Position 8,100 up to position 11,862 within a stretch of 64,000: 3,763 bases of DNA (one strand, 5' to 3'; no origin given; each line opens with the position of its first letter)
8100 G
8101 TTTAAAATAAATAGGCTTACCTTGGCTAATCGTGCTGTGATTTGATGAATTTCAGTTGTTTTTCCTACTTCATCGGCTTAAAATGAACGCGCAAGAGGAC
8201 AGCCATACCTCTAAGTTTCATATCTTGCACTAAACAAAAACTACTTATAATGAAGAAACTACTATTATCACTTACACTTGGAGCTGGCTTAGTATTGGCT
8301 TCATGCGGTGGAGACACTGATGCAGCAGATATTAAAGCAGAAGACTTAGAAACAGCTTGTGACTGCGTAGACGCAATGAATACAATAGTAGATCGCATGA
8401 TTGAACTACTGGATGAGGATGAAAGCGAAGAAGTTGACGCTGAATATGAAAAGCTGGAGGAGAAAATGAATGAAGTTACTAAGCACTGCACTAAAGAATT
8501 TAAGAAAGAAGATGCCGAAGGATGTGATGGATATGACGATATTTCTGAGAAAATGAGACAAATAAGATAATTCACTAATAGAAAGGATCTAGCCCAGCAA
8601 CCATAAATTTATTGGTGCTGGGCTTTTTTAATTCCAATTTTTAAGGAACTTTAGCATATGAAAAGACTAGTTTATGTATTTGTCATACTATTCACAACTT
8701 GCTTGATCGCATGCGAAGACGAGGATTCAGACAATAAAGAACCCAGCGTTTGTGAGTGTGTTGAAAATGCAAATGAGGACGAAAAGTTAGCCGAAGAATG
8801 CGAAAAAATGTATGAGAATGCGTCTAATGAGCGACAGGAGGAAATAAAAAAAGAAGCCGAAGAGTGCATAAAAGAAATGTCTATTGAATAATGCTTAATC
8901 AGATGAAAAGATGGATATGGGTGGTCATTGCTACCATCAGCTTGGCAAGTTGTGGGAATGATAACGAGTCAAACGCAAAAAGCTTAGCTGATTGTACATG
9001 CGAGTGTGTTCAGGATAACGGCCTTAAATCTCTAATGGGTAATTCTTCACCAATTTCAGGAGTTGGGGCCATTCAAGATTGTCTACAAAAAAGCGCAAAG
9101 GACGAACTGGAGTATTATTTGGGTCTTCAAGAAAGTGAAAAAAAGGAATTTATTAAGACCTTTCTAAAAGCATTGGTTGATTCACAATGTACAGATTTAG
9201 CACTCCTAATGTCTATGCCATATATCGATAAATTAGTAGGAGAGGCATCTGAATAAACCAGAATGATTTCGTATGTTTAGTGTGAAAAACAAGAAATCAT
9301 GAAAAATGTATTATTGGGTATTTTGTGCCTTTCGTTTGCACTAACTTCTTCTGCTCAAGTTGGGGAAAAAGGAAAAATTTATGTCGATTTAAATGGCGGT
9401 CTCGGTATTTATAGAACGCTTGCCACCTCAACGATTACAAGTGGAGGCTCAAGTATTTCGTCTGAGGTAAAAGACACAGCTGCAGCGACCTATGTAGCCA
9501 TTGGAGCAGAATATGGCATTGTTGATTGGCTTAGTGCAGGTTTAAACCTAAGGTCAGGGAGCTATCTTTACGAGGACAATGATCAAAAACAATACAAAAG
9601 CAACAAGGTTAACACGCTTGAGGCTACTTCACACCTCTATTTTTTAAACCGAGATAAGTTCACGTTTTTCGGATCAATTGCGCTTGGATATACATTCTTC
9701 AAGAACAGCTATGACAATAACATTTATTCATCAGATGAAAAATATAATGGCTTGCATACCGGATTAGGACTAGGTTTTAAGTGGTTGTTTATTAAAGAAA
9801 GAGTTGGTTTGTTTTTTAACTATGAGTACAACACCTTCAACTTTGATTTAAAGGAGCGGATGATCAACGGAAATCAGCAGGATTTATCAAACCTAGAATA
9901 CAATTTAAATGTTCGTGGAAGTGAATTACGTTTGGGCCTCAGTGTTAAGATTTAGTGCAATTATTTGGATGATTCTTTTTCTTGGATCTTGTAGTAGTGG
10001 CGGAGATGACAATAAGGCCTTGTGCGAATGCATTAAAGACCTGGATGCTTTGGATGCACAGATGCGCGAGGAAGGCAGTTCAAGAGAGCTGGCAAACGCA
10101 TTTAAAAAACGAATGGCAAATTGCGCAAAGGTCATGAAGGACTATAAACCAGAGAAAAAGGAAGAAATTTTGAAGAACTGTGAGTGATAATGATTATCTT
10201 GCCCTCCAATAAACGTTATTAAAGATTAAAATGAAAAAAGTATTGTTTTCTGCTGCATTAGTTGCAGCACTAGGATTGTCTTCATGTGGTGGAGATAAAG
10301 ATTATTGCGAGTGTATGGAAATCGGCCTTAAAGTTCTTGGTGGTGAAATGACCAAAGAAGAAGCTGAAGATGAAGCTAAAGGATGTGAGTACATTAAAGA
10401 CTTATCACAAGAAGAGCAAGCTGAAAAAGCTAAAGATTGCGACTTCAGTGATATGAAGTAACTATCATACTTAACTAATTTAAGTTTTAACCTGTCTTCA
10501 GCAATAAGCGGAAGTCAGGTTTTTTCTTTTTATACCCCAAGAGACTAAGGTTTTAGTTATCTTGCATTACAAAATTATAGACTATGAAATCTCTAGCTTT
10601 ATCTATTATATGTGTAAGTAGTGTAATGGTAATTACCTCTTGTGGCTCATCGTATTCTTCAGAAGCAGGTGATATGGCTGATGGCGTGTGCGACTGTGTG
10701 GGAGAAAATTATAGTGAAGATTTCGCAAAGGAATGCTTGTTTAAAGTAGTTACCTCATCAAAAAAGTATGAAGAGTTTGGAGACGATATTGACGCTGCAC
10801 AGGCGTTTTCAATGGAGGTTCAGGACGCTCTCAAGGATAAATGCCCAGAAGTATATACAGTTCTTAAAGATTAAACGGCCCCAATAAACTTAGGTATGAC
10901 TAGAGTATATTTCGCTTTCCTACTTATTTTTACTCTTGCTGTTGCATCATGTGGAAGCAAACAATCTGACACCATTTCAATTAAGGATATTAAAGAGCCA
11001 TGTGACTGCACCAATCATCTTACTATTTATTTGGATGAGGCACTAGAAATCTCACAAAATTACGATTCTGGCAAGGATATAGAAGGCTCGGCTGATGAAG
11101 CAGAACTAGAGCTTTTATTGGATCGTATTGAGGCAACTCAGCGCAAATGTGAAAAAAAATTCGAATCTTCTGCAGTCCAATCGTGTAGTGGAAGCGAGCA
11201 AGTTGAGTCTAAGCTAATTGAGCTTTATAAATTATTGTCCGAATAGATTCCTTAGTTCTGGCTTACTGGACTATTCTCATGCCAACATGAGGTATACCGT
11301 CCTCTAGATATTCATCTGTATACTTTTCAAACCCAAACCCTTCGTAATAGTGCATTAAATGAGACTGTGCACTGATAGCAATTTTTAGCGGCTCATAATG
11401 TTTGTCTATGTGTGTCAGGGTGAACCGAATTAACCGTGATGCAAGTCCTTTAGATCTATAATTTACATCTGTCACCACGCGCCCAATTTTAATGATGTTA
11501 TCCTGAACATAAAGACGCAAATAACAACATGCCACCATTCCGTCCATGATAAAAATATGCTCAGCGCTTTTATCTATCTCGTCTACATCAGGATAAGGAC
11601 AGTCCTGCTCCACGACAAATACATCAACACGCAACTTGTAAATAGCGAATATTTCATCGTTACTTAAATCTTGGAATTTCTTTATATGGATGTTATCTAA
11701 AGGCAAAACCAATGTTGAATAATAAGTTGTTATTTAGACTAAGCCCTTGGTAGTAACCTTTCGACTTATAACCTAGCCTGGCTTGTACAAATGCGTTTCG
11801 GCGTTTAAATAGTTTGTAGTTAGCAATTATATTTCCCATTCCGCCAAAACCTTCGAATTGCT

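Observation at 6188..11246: Tandem array of eleven paralogous small acidic lipoproteins with an invariant lipobox-Cys + CxC + C + C signature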

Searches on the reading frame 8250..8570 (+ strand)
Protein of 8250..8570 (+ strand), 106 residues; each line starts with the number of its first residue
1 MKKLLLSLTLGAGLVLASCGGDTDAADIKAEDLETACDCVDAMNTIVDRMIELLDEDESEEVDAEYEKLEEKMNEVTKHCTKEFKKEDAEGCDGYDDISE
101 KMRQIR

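Call 3: search_protein_families(library=pfam, max_evalue=1, proteins=[window:8250-8570:+])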
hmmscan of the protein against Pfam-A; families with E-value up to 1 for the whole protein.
window:8250-8570:+ (106 aa): 8 families
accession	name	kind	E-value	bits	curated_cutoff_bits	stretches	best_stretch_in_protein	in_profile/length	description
PF12205.13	GIT1_C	-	0.00047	20.8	25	1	27-87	21-81/110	G protein-coupled receptor kinase-interacting protein 1 C term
PF07794.16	DUF1633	-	0.068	11.7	26.4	1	14-77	168-231/854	Protein of unknown function (DUF1633)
PF23729.2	Spectrin_Dys-1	-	0.074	13.5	27.6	1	33-82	34-83/90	Dystrophin-1-like, spectrin repeat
PF08899.16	DUF1844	-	0.078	13.6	27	1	16-63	16-64/76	Domain of unknown function (DUF1844)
PF09893.14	DUF2120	-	0.16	12.5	25.3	1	40-94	38-92/136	Uncharacterized protein conserved in archaea (DUF2120)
PF17363.7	DUF5388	-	0.17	12.8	26.1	1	41-72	31-62/64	Family of unknown function (DUF5388)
PF00512.31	HisKA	-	0.17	12.4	26.9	1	24-53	31-60/66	His Kinase A (phospho-acceptor) domain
PF17950.7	SpmSyn_N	-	0.25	12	25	1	55-86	58-89/96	S-adenosylmethionine decarboxylase N -terminal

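Call 4: search_protein_families(library=ncbifam, max_evalue=1, proteins=[window:8250-8570:+])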
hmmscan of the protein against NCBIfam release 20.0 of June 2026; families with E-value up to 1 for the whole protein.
window:8250-8570:+ (106 aa): 12 families
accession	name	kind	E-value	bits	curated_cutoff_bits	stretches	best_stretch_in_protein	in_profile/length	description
NF045774.1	cytochro_C551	exception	0.0014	18.5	118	1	1-36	1-36/110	cytochrome c551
NF053772.1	BSAP5b_fam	equivalog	0.0033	16.8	380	1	1-82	1-71/418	BSAP5b family pore-forming toxin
NF050142.1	PG1828_fam_lipo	equivalog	0.0055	17.4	50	1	1-55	1-56/59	PG1828 family lipoprotein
NF004455.0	PRK05787.1-3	equivalog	0.0058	16.2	258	1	18-82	8-70/221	cobalt-precorrin-7 (C(5))-methyltransferase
NF047958.1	broad_LIC11966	domain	0.012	15.9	40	1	43-88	80-127/134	LIC11966 family surface protein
NF041428.1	TrsH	subfamily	0.013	15.6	150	1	1-87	1-87/149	TrsH/TraH family protein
TIGR03502.1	lipase_Pla1_cef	subfamily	0.016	13.4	383.9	1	1-35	1-37/790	VolA/Pla-1 family phospholipase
TIGR00236.1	wecB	equivalog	0.066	12.4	210.15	1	43-104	170-231/366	non-hydrolyzing UDP-N-acetylglucosamine 2-epimerase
NF009946.0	PRK13410.1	equivalog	0.11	10.7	1019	1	42-91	563-612/669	molecular chaperone DnaK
NF042925.1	FHMPC_DH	equivalog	0.14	11.4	500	1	9-70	10-72/304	5-formyl-3-hydroxy-2-methylpyridine 4-carboxylate 5-dehydrogenase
TIGR03939.1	PGA_TPR_OMP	equivalog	0.15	10.2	366.65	1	42-76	274-308/800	poly-beta-1,6 N-acetyl-D-glucosamine export porin PgaA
NF047408.1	SA0632_fam_LP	equivalog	0.24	11.1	70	1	1-29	1-28/68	SA0632 family lipoprotein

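Call 71: search_protein_families(library=phrogs, max_evalue=0.01, proteins=[window:8250-8570:+])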
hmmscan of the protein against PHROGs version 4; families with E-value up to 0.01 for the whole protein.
window:8250-8570:+ (106 aa): 0 families

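Call 72: search_protein_families(library=padloc, max_evalue=0.01, proteins=[window:8250-8570:+])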
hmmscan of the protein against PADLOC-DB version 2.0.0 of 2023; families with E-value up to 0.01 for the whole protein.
window:8250-8570:+ (106 aa): 0 families

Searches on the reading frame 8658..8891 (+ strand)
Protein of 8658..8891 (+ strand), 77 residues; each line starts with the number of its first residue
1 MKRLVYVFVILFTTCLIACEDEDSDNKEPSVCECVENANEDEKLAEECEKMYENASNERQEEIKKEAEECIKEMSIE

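Call 3: search_protein_families(library=pfam, max_evalue=1, proteins=[window:8658-8891:+])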
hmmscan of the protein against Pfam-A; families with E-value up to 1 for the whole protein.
window:8658-8891:+ (77 aa): 3 families
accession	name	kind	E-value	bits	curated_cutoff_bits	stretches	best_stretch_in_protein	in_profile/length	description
PF02950.22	Conotoxin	-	0.0076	17.6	25.1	1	4-55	6-57/75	Conotoxin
PF16342.10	DUF4972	-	0.088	13.1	28.8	1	2-52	8-57/128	Domain of unknown function (DUF4972)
PF09716.15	ETRAMP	-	0.1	13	29.1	1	3-51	5-40/81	Malarial early transcribed membrane protein (ETRAMP)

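Call 4: search_protein_families(library=ncbifam, max_evalue=1, proteins=[window:8658-8891:+])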
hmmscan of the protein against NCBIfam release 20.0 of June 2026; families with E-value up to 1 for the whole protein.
window:8658-8891:+ (77 aa): 5 families
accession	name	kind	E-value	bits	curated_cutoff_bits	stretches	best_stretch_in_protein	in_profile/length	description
NF033193.2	lipo_NDxxF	hypoth_equivalog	0.016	14.9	60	1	1-59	1-54/199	NDxxF motif lipoprotein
NF007647.0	PRK10318.1-4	equivalog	0.062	13.3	159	1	2-38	3-39/130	hypothetical protein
NF053772.1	BSAP5b_fam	equivalog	0.11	11.8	380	1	1-68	1-72/418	BSAP5b family pore-forming toxin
NF038215.1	acineto_lipo_PV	hypoth_equivalog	0.14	11.9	33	1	2-27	1-26/55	NF038215 family lipoprotein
NF033894.1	Eex_IncN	subfamily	0.15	12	33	1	6-54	5-48/65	EexN family lipoprotein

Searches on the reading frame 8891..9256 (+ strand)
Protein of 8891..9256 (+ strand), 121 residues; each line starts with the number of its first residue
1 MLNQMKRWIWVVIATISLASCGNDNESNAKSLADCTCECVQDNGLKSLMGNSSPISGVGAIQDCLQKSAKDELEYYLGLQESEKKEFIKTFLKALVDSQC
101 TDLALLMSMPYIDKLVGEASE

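Call 3: search_protein_families(library=pfam, max_evalue=1, proteins=[window:8891-9256:+])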
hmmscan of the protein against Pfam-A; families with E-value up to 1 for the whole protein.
window:8891-9256:+ (121 aa): 1 family
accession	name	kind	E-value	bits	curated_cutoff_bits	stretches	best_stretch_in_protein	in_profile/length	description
PF09477.16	Type_III_YscG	-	0.13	12.8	32.1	1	5-68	1-63/116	Bacterial type III secretion system chaperone protein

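Call 4: search_protein_families(library=ncbifam, max_evalue=1, proteins=[window:8891-9256:+])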
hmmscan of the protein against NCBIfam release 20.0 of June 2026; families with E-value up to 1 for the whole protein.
window:8891-9256:+ (121 aa): 4 families
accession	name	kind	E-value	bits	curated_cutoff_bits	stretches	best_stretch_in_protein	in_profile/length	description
NF050142.1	PG1828_fam_lipo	equivalog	0.00033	21.3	50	1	9-37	5-34/59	PG1828 family lipoprotein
NF047408.1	SA0632_fam_LP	equivalog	0.01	15.5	70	1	5-27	1-24/68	SA0632 family lipoprotein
NF040782.1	PG_glutam_Chrys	equivalog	0.023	14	250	1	6-112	2-106/321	protein-glutamine glutaminase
NF047847.2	SS_mature_LptM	equivalog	0.12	12.5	27.7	1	5-23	1-22/31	LPS translocon maturation chaperone LptM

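Call 48: find_related_loci(query=A5, collection=genome_contigs, flank=8000)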
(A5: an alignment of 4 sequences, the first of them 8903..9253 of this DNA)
Query A5 (117 aa) in genome_contigs; peptide patterns used: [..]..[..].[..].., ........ (x = any residue, [..] = any of these).
51 stretches matched a pattern, but none encodes a relative of the query by tblastn (E <= 1e-3).

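Call 71: search_protein_families(library=phrogs, max_evalue=0.01, proteins=[window:8903-9256:+])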
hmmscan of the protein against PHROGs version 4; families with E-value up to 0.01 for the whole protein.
window:8903-9256:+ (117 aa): 0 families

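Call 72: search_protein_families(library=padloc, max_evalue=0.01, proteins=[window:8903-9256:+])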
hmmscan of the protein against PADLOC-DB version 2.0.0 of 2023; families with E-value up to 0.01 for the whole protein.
window:8903-9256:+ (117 aa): 0 families

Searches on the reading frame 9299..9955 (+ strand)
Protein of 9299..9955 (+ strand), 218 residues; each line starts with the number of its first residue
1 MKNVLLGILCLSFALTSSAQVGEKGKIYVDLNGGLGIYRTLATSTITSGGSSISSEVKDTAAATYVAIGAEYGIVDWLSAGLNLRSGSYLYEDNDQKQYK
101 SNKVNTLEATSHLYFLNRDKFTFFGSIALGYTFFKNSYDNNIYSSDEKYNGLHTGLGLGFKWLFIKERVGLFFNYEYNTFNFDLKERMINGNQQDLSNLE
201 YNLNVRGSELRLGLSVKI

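Call 61: search_protein_families(library=pfam, max_evalue=0.01, proteins=[window:9299-9955:+])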
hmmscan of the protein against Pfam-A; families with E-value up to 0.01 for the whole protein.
window:9299-9955:+ (218 aa): 1 family
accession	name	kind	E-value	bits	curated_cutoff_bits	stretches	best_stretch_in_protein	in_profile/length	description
PF13505.12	OMP_b-brl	-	4.6e-08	33.9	28.7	1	9-205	3-171/175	Outer membrane protein beta-barrel domain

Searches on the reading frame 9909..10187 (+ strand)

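Call 3: search_protein_families(library=pfam, max_evalue=1, proteins=[window:9909-10187:+])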
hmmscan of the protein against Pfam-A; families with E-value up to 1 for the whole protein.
window:9909-10187:+ (92 aa): 1 family
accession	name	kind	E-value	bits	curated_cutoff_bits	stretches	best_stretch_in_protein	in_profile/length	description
PF14270.11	DUF4358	-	0.062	14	25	1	53-87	51-85/102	Domain of unknown function (DUF4358)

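Call 4: search_protein_families(library=ncbifam, max_evalue=1, proteins=[window:9909-10187:+])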
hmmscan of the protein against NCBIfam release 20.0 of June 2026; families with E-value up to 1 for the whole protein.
window:9909-10187:+ (92 aa): 0 families

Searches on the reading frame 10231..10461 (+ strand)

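Call 3: search_protein_families(library=pfam, max_evalue=1, proteins=[window:10231-10461:+])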
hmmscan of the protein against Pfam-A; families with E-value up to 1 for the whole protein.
window:10231-10461:+ (76 aa): 1 family
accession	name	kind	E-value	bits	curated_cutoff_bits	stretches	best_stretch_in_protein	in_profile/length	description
PF08139.17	LPAM_1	-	0.34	11.9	20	0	1-19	1-17/18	Prokaryotic membrane lipoprotein lipid attachment site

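Call 4: search_protein_families(library=ncbifam, max_evalue=1, proteins=[window:10231-10461:+])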
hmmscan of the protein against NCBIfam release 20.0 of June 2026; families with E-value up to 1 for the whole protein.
window:10231-10461:+ (76 aa): 7 families
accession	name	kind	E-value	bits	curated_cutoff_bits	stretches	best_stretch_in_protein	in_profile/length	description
NF050142.1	PG1828_fam_lipo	equivalog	0.0005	20.8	50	1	1-22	1-22/59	PG1828 family lipoprotein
NF045774.1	cytochro_C551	exception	0.017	15.1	118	1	1-34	1-31/110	cytochrome c551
TIGR03502.1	lipase_Pla1_cef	subfamily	0.03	12.5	383.9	1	1-24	1-24/790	VolA/Pla-1 family phospholipase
NF033802.1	AimP_fam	subfamily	0.043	14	35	1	1-23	1-23/43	lysogeny pheromone AimP family peptide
NF010293.0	PRK13733.1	subfamily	0.078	13.3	150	1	1-63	1-60/171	F-type conjugal transfer protein TraV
NF047847.2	SS_mature_LptM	equivalog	0.11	12.7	27.7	1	1-20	1-21/31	LPS translocon maturation chaperone LptM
NF053526.1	Myco_lipo_LppK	equivalog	0.16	12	125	1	4-24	8-28/167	lipoprotein LppK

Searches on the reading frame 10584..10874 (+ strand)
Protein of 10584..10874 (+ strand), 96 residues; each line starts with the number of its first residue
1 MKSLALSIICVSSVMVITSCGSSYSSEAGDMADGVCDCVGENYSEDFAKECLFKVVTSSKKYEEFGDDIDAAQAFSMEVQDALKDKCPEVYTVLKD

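Call 3: search_protein_families(library=pfam, max_evalue=1, proteins=[window:10584-10874:+])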
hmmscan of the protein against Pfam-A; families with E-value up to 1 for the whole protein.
window:10584-10874:+ (96 aa): 1 family
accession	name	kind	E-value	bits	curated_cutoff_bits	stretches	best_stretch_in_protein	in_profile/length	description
PF15867.10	Dynein_attach_N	-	0.11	12.9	27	1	53-83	28-58/68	Dynein attachment factor N-terminus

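Call 71: search_protein_families(library=phrogs, max_evalue=0.01, proteins=[window:10584-10874:+])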
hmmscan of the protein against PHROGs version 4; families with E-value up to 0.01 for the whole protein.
window:10584-10874:+ (96 aa): 0 families

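Call 72: search_protein_families(library=padloc, max_evalue=0.01, proteins=[window:10584-10874:+])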
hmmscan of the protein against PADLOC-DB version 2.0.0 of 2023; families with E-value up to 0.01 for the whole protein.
window:10584-10874:+ (96 aa): 0 families

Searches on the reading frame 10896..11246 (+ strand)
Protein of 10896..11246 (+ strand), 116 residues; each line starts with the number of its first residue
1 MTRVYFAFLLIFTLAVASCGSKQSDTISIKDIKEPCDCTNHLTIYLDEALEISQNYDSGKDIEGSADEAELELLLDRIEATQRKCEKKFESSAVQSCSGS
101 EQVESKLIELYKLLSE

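Call 4: search_protein_families(library=ncbifam, max_evalue=1, proteins=[window:10896-11246:+])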
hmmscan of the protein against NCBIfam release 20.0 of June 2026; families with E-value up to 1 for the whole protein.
window:10896-11246:+ (116 aa): 2 families
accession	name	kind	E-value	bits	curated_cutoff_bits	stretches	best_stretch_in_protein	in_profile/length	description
NF050142.1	PG1828_fam_lipo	equivalog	0.044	14.5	50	1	1-25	1-25/59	PG1828 family lipoprotein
NF052632.1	undecylprod_RedH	equivalog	0.079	10.8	1350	1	30-93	244-307/880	undecylprodigiosin ligase RedH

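Call 71: search_protein_families(library=phrogs, max_evalue=0.01, proteins=[window:10896-11246:+])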
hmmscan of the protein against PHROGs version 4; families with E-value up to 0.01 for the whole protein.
window:10896-11246:+ (116 aa): 0 families

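Call 72: search_protein_families(library=padloc, max_evalue=0.01, proteins=[window:10896-11246:+])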
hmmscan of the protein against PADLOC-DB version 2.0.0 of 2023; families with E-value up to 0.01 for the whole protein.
window:10896-11246:+ (116 aa): 0 families

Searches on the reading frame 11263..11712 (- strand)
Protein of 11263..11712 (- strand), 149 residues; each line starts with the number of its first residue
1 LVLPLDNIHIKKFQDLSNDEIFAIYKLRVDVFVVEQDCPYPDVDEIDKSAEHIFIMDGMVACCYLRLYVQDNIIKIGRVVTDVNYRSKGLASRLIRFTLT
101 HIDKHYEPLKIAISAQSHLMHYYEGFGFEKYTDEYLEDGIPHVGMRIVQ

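Call 91: search_protein_families(library=pfam, max_evalue=0.0001, proteins=[window:11263-11712:-])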
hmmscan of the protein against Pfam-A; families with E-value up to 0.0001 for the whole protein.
window:11263-11712:- (149 aa): 4 families
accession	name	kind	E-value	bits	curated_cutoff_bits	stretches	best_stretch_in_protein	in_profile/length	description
PF13673.13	Acetyltransf_10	-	8.9e-13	48.8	23.6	1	49-147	29-126/128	Acetyltransferase (GNAT) domain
PF13508.13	Acetyltransf_7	-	7.1e-07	30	27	1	51-130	3-84/84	Acetyltransferase (GNAT) domain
PF13527.13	Acetyltransf_9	-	3.6e-06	27.4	25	1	58-130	54-126/127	Acetyltransferase (GNAT) domain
PF00583.31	Acetyltransf_1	-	2.2e-05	25.2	20.7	1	24-128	4-116/116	Acetyltransferase (GNAT) family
